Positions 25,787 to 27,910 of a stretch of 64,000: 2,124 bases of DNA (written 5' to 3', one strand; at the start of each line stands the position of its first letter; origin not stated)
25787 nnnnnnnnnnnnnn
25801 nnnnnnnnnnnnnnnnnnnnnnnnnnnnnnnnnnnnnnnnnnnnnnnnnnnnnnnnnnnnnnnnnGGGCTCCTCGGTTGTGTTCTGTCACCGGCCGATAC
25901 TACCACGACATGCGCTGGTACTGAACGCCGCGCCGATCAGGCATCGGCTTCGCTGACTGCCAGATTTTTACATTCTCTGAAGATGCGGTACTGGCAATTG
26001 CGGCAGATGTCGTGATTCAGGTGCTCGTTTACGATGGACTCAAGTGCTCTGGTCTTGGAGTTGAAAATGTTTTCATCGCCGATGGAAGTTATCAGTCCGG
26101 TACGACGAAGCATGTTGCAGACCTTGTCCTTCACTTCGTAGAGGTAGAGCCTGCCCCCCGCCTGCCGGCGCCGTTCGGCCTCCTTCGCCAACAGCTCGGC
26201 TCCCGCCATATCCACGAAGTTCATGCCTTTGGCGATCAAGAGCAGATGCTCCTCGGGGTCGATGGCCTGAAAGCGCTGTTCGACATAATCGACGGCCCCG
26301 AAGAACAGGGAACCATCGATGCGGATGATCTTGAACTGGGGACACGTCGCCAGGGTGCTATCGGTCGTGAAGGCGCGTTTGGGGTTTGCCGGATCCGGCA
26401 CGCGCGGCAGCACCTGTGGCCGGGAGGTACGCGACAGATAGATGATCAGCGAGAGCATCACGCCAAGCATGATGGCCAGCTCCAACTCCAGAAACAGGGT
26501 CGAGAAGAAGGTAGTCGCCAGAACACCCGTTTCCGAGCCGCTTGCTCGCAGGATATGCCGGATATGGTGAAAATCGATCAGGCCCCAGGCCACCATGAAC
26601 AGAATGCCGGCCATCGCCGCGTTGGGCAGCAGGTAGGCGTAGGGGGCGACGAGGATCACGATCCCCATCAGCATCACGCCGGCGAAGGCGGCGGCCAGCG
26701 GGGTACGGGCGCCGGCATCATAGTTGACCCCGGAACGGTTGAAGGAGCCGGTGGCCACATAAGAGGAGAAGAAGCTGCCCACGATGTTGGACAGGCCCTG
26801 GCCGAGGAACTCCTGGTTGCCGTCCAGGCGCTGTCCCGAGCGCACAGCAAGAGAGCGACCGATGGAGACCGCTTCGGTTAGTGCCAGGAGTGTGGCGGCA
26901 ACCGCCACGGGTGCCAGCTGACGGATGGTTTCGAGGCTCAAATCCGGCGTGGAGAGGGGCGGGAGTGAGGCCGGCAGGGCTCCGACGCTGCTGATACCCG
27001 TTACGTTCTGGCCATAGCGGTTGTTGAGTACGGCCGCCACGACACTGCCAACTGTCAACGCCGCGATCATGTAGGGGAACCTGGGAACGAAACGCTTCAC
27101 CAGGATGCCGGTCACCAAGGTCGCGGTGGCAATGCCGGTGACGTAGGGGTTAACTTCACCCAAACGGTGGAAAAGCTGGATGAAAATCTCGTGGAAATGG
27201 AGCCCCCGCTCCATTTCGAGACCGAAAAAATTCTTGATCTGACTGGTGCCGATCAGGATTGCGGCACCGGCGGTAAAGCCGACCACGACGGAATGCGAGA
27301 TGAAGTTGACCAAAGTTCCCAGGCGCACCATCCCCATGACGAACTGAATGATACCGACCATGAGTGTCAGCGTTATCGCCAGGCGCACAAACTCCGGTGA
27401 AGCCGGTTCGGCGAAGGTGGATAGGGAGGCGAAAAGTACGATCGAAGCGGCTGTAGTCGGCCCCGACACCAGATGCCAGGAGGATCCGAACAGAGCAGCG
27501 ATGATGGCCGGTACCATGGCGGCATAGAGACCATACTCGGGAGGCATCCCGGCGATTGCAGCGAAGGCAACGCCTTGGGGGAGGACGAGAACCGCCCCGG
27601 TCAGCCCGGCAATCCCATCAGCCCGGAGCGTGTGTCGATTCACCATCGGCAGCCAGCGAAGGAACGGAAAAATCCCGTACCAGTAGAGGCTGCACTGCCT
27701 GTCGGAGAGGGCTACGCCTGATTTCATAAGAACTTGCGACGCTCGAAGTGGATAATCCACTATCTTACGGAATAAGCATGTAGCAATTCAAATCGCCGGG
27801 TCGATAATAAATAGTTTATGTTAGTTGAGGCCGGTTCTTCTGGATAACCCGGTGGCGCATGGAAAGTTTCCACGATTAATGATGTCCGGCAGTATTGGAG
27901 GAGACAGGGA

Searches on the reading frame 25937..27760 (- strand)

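Call 75: search_protein_families(library=pfam, proteins=[window:25937-27760:-], max_evalue=0.0001)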
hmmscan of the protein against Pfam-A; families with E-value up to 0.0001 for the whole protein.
window:25937-27760:- (607 aa): 2 families
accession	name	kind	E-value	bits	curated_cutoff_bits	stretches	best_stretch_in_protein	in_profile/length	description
PF00916.26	Sulfate_transp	-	3.8e-93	312.7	23.2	1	45-416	1-379/380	Sulfate permease family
PF01740.26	STAS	-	7.2e-11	42.3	22.6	1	474-568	8-102/106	STAS domain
